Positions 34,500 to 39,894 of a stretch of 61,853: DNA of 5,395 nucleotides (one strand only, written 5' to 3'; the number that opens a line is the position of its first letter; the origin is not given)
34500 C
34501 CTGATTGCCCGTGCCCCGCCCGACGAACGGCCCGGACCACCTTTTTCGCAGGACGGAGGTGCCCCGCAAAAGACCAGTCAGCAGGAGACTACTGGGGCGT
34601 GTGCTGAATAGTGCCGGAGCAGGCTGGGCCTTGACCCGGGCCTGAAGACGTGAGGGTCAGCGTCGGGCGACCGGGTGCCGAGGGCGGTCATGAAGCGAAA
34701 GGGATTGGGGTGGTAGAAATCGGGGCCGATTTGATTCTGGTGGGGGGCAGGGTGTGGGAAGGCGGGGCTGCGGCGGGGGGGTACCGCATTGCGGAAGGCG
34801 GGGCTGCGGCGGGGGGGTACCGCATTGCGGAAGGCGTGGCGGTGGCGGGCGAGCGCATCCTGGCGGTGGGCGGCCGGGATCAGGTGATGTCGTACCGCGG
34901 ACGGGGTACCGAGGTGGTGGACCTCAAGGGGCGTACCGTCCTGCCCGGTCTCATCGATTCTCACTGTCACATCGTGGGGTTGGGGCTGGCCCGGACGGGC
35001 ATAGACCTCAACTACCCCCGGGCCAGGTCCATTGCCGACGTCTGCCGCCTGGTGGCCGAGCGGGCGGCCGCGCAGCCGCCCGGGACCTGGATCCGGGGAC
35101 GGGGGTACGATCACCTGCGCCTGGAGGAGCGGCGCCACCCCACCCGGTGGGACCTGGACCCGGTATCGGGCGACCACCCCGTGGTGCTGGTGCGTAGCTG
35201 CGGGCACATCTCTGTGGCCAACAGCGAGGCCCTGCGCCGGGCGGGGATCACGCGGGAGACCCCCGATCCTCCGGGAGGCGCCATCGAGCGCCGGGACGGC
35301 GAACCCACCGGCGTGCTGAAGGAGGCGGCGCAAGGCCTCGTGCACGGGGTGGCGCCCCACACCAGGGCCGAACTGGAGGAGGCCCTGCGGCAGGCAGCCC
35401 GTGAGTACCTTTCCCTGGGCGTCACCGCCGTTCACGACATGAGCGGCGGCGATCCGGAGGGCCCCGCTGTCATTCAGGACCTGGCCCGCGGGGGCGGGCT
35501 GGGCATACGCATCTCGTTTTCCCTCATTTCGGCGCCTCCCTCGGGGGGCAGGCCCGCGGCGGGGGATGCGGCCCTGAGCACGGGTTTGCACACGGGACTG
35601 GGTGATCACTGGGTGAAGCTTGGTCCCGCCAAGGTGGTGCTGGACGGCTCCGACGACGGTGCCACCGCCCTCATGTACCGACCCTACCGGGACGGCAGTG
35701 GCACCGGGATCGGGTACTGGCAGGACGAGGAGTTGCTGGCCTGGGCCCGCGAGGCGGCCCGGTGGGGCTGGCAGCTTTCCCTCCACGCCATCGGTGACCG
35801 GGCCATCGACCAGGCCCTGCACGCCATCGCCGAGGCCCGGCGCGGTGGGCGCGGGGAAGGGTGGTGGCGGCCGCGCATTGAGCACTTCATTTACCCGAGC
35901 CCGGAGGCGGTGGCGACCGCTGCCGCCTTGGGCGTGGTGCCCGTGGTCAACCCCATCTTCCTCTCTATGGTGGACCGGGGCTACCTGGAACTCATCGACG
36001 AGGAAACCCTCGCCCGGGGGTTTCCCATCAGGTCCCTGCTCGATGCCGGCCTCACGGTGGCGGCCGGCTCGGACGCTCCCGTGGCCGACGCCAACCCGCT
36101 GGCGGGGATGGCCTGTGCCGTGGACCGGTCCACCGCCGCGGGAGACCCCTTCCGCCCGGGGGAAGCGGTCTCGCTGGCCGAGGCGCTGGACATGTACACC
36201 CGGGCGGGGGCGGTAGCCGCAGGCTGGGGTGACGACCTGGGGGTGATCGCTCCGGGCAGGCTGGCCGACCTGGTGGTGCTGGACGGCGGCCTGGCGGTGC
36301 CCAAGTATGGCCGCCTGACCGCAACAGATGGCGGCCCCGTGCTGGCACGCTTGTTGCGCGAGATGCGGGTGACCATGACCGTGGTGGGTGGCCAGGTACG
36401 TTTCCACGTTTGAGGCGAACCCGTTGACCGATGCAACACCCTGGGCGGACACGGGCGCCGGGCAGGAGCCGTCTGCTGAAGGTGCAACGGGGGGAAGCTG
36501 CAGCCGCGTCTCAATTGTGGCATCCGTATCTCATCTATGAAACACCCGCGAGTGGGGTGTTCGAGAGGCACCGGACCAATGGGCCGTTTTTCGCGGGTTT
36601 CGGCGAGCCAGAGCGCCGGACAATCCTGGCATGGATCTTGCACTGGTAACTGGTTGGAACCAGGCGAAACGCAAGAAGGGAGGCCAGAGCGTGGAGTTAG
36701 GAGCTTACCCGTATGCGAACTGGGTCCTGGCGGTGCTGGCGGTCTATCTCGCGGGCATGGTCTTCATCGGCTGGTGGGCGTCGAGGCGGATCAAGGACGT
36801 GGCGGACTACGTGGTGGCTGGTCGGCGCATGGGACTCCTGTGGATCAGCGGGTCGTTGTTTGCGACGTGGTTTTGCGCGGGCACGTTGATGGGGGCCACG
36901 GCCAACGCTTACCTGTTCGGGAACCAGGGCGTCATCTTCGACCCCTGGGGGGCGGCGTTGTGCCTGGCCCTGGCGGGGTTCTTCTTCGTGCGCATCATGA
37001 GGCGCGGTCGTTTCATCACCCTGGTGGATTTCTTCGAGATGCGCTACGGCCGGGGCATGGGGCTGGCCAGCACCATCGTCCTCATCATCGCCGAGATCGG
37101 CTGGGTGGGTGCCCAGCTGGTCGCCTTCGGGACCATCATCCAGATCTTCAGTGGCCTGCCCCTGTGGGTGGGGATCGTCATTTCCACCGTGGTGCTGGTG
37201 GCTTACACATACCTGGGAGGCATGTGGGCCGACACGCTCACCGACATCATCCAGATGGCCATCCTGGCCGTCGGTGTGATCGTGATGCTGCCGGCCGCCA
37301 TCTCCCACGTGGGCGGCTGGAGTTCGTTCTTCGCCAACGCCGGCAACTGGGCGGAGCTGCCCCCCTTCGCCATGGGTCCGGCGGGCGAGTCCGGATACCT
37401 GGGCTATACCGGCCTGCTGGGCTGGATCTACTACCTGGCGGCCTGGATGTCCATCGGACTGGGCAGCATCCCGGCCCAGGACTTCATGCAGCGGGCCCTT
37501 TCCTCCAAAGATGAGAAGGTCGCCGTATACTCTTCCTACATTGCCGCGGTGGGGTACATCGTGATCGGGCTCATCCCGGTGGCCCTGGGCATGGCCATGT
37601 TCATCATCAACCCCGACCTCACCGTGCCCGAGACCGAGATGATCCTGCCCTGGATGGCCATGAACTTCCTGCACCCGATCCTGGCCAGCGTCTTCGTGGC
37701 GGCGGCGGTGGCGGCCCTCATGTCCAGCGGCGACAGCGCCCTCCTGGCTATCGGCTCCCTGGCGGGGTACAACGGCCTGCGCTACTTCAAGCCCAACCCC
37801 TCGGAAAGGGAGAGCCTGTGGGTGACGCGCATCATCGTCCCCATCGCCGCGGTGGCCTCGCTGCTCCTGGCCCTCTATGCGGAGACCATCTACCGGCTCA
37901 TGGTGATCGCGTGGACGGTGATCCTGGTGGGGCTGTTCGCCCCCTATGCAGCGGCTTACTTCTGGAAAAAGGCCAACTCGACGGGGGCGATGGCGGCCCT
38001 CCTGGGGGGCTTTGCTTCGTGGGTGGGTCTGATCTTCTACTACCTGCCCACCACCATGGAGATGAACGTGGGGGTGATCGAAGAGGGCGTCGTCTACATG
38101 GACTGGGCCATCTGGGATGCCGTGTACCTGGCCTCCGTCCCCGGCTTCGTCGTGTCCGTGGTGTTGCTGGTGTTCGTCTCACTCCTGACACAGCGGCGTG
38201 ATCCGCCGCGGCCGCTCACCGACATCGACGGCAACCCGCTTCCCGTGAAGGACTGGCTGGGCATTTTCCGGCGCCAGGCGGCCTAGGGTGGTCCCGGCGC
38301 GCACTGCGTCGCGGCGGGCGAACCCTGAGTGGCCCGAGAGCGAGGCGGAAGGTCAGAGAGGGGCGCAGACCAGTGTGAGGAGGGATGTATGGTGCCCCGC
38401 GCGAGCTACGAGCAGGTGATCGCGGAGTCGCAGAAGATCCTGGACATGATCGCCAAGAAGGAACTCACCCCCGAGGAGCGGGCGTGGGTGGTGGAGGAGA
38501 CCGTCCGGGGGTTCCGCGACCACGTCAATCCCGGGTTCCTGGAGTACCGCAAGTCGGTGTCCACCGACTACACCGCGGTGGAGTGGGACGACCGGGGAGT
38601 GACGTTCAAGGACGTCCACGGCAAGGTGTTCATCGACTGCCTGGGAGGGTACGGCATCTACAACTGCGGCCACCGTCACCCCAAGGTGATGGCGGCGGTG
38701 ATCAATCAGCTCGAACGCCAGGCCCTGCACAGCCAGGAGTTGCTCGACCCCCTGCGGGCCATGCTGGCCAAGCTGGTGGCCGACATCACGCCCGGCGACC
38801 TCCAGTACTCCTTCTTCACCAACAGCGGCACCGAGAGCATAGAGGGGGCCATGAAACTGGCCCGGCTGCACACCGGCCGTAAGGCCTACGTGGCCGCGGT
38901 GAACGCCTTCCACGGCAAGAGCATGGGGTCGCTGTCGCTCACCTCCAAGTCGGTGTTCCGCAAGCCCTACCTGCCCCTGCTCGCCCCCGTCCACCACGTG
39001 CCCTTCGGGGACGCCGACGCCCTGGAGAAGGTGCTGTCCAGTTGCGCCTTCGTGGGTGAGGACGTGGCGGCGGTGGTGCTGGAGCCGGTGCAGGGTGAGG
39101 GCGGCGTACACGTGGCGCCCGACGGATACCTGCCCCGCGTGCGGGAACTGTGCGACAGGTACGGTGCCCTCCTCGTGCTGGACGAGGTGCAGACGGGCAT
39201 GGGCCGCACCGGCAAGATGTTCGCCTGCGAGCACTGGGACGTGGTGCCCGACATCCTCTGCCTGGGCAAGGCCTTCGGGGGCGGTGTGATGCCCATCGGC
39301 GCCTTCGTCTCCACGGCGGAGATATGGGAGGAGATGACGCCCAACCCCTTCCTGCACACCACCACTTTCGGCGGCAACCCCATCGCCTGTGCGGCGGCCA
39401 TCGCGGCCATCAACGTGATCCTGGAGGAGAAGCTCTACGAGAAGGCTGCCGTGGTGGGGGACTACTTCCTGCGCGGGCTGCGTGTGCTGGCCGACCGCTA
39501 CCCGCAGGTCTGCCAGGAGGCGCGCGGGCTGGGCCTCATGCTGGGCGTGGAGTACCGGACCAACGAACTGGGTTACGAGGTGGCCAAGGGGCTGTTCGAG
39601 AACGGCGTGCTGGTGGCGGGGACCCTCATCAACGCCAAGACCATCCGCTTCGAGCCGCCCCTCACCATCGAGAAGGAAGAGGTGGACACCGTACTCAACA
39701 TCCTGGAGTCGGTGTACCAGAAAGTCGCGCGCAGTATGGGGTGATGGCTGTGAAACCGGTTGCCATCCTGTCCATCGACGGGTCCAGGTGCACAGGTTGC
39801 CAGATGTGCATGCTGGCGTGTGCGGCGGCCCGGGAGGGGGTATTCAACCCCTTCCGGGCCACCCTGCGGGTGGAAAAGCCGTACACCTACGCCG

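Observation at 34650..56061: Roughly 20 kb catabolic supercluster suggesting an undescribed ADI-like, ATP-yielding pathway for guanidino/ureido derivatives of omega-amino compounds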

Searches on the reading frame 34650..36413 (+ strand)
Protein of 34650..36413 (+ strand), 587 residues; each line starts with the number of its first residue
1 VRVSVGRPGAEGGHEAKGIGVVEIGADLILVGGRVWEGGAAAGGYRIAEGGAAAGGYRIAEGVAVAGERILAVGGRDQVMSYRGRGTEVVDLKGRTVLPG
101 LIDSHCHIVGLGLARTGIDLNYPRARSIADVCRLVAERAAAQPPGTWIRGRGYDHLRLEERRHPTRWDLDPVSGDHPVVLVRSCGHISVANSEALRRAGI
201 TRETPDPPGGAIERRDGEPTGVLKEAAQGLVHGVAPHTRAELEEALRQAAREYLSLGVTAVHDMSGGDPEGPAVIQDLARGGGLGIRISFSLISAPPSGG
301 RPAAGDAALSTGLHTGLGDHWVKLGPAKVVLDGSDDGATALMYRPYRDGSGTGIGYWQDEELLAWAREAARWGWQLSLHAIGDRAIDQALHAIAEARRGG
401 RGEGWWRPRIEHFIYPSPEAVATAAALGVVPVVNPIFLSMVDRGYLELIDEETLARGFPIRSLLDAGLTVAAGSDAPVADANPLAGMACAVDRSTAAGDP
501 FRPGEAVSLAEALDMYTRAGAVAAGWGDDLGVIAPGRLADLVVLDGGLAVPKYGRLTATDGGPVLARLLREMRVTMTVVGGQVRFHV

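Call 3: search_protein_families(library=pfam, proteins=[window:34650-36413:+])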
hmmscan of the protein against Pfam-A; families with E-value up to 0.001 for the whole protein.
window:34650-36413:+ (587 aa): 2 families
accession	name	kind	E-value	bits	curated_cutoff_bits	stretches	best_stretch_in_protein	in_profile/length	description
PF07969.17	Amidohydro_3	-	4.6e-94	317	29.7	1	88-584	1-471/472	Amidohydrolase family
PF01979.26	Amidohydro_1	-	1.5e-21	77.5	25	1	242-583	34-344/345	Amidohydrolase family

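Call 5: search_protein_families(library=ncbifam, proteins=[window:34650-36413:+], max_evalue=0.00001)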
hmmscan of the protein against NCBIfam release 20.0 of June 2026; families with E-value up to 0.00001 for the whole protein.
window:34650-36413:+ (587 aa): 15 families
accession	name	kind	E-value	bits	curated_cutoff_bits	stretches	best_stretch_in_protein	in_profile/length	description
NF051886.1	XaaProDiPepCaul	equivalog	1.8e-13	50.3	500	1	62-111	20-67/398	Xaa-Pro dipeptidase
NF006056.0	PRK08204.1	subfamily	9.2e-12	44.4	391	0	63-108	27-67/449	hypothetical protein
TIGR01224.1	hutI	equivalog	6.2e-11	41.7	298.15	1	62-109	5-50/377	imidazolonepropionase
NF005557.0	PRK07228.1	equivalog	7.1e-11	41.5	522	0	459-546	290-376/445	5'-deoxyadenosine deaminase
NF006549.0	PRK09045.1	equivalog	1e-09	37.6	540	0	454-545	288-379/444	TRZ/ATZ family hydrolase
NF006055.0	PRK08203.1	equivalog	4.2e-09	35.4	532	0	459-584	308-425/455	8-oxoguanine deaminase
NF004636.0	PRK05985.1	subfamily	1.7e-08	33.7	408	0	62-108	19-61/398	amidohydrolase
NF006679.0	PRK09228.1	subfamily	2.2e-08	33.3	351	0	62-108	33-79/433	guanine deaminase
NF011990.0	PRK15446.2-6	subfamily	2.8e-08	32.9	233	0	62-107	21-65/390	alpha-D-ribose 1-methylphosphonate 5-triphosphate diphosphatase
NF006689.0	PRK09237.1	equivalog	2.8e-08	32.7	371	0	63-108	25-66/383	amidohydrolase/deacetylase family metallohydrolase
TIGR02967.1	guan_deamin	equivalog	2.5e-07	30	375.4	0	458-546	279-362/401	guanine deaminase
TIGR02318.1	phosphono_phnM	equivalog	6.3e-07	28.6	390.55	0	506-546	319-358/376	phosphonate metabolism protein PhnM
NF011989.0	PRK15446.2-5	equivalog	1.3e-06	27.4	565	0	84-108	39-63/385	alpha-D-ribose 1-methylphosphonate 5-triphosphate diphosphatase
TIGR03314.1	Se_ssnA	subfamily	5.4e-06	25.5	455.5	0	62-131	22-88/441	putative selenium metabolism protein SsnA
NF011987.0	PRK15446.2-3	subfamily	7.6e-06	25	253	0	506-547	326-366/395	alpha-D-ribose 1-methylphosphonate 5-triphosphate diphosphatase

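Call 39: search_solved_structures(query=window:34650-36413:+, max_evalue=1e-10)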
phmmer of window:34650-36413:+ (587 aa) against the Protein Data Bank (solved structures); distinct sequences matched with E-value up to 1e-10: 2.
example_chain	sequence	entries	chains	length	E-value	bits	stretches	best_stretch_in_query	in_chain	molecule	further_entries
3icj_A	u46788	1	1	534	5.8e-33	117.5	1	60-558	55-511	uncharacterized metal-dependent hydrolase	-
3igh_X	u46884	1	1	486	5.6e-31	111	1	64-554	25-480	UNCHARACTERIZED METAL-DEPENDENT HYDROLASE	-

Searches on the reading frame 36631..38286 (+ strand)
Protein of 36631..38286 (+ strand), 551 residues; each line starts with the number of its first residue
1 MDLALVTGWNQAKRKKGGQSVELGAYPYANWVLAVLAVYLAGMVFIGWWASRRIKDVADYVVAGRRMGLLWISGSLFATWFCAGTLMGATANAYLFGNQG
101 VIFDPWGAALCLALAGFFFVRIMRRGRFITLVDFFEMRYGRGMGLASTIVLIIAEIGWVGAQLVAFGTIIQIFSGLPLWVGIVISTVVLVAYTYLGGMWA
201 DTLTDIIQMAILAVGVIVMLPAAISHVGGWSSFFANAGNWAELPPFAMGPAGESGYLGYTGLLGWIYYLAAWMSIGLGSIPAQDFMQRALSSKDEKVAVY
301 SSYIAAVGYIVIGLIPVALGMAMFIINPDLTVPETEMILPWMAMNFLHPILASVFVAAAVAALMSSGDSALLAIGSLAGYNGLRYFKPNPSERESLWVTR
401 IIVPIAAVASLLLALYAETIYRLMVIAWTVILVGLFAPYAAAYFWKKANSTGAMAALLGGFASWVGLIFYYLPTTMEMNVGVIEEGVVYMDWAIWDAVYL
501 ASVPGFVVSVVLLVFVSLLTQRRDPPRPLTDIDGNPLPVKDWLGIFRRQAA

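Call 3: search_protein_families(library=pfam, proteins=[window:36631-38286:+])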
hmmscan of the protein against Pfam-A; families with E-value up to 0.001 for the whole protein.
window:36631-38286:+ (551 aa): 1 family
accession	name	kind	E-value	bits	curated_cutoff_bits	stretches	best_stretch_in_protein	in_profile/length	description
PF00474.23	SSF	-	7.3e-43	147.4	22.8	1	60-460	1-406/406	Sodium:solute symporter family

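Call 5: search_protein_families(library=ncbifam, proteins=[window:36631-38286:+], max_evalue=0.00001)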
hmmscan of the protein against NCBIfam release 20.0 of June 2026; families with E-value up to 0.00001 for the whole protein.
window:36631-38286:+ (551 aa): 11 families
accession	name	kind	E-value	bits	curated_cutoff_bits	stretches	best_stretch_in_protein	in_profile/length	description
TIGR00813.1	sss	superfamily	1.4e-51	175.9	184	1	60-460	1-411/411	sodium/solute symporter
TIGR02119.1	panF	equivalog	1e-31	110.5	328.05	1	35-470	6-440/471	sodium/pantothenate symporter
TIGR02121.1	Na_Pro_sym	equivalog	1.7e-30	106.2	515.5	1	31-523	2-472/488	sodium/proline symporter PutP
TIGR03648.1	Na_symport_lg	subfamily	6.4e-21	74.4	320.75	2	35-220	4-187/547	VC_2705 family sodium/solute symporter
NF007790.0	PRK10484.1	equivalog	9.9e-15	54.3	401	1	38-523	11-486/527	solute:sodium symporter family transporter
NF058657.1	MncbAcdTpMctC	equivalog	1.6e-10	40.1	670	1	33-510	9-493/527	monocarboxylic acid transporter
NF006903.2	PRK09395.1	subfamily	9.3e-08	30.9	750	1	33-485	38-495/552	cation/acetate symporter ActP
TIGR02711.1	symport_actP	equivalog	1.6e-07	30.5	1099.25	1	33-468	35-470/549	cation/acetate symporter ActP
NF011948.0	PRK15419.1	equivalog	5.1e-07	28.9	955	0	32-461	7-438/502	sodium/proline symporter PutP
NF046076.1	monocarbox_MctP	equivalog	1.8e-06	26.9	625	1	33-516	7-476/481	monocarboxylate uptake permease MctP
NF009135.0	PRK12488.1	subfamily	8.2e-06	24.7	850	0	32-510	34-516/549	cation/acetate symporter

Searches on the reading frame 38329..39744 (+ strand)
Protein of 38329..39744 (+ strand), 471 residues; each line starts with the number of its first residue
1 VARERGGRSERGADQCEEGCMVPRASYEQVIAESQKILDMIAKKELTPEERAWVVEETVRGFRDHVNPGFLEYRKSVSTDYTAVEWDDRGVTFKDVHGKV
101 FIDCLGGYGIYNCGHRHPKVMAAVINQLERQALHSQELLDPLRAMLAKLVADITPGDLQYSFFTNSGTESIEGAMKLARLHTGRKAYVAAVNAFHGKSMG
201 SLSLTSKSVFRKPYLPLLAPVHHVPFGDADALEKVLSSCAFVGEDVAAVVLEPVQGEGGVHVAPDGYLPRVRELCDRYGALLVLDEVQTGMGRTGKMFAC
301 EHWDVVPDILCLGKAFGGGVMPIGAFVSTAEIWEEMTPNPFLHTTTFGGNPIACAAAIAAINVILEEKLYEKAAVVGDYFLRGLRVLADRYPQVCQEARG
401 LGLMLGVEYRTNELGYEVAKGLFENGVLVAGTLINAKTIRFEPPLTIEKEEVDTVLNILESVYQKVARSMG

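Call 3: search_protein_families(library=pfam, proteins=[window:38329-39744:+])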
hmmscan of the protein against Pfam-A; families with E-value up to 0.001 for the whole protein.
window:38329-39744:+ (471 aa): 1 family
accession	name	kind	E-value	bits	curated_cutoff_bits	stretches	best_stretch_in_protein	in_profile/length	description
PF00202.27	Aminotran_3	-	6.2e-105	351.6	30.5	1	88-461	16-401/403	Aminotransferase class-III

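Call 5: search_protein_families(library=ncbifam, proteins=[window:38329-39744:+], max_evalue=0.00001)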
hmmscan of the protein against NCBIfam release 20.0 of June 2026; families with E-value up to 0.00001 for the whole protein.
window:38329-39744:+ (471 aa): 71 families (the best 25 are shown)
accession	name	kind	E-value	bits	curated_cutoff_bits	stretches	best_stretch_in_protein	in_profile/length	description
NF008570.0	PRK11522.1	equivalog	4.4e-213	708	612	1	24-469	9-460/464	putrescine aminotransferase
TIGR03372.1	putres_am_tran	equivalog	8.5e-183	608.2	658.65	1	31-457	4-436/442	putrescine aminotransferase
NF053554.1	prodigi_MAP_PigE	equivalog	2e-112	377.1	850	1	47-412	368-730/837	prodigiosin MAP biosynthesis aminotransferase PigE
NF004426.0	PRK05769.1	equivalog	2.7e-106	356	552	1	75-465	30-439/441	acetyl ornithine aminotransferase family protein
TIGR00707.1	argD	subfamily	1.1e-105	353.6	410.05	1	89-462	17-379/381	acetylornithine/succinylornithine family transaminase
NF005993.0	PRK08117.1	subfamily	1.8e-103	346.5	574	1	87-467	31-431/433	aspartate aminotransferase family protein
NF002874.0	PRK03244.1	equivalog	2.9e-103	345.7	457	1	89-467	33-396/399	acetylornithine transaminase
NF042418.1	LysJ_Th_th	equivalog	1.3e-100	337.1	700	1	88-462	25-384/386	[LysW]-aminoadipate semialdehyde transaminase LysJ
NF002797.0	PRK02936.1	equivalog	2.8e-86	289.7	496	1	88-465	18-379/385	acetylornithine transaminase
NF002325.0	PRK01278.1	subfamily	2.9e-86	289.6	372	1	89-468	21-391/395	acetylornithine transaminase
TIGR01885.1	Orn_aminotrans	equivalog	5.9e-84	282.1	378.4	1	89-462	27-400/402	ornithine--oxo-acid transaminase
NF003145.0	PRK04073.1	equivalog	1.2e-83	280.8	656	1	88-463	29-395/396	ornithine--oxo-acid transaminase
NF045491.1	LysJ_Sulfobales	equivalog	2.9e-83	279.9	700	1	94-460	23-374/386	[LysW]-aminoadipate semialdehyde/glutamate semialdehyde transaminase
NF006228.0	PRK08360.1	equivalog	3.2e-83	279.8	608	1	86-466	28-427/443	aspartate aminotransferase family protein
NF004718.0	PRK06062.1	subfamily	7.1e-78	262.1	472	2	242-467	213-450/454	hypothetical protein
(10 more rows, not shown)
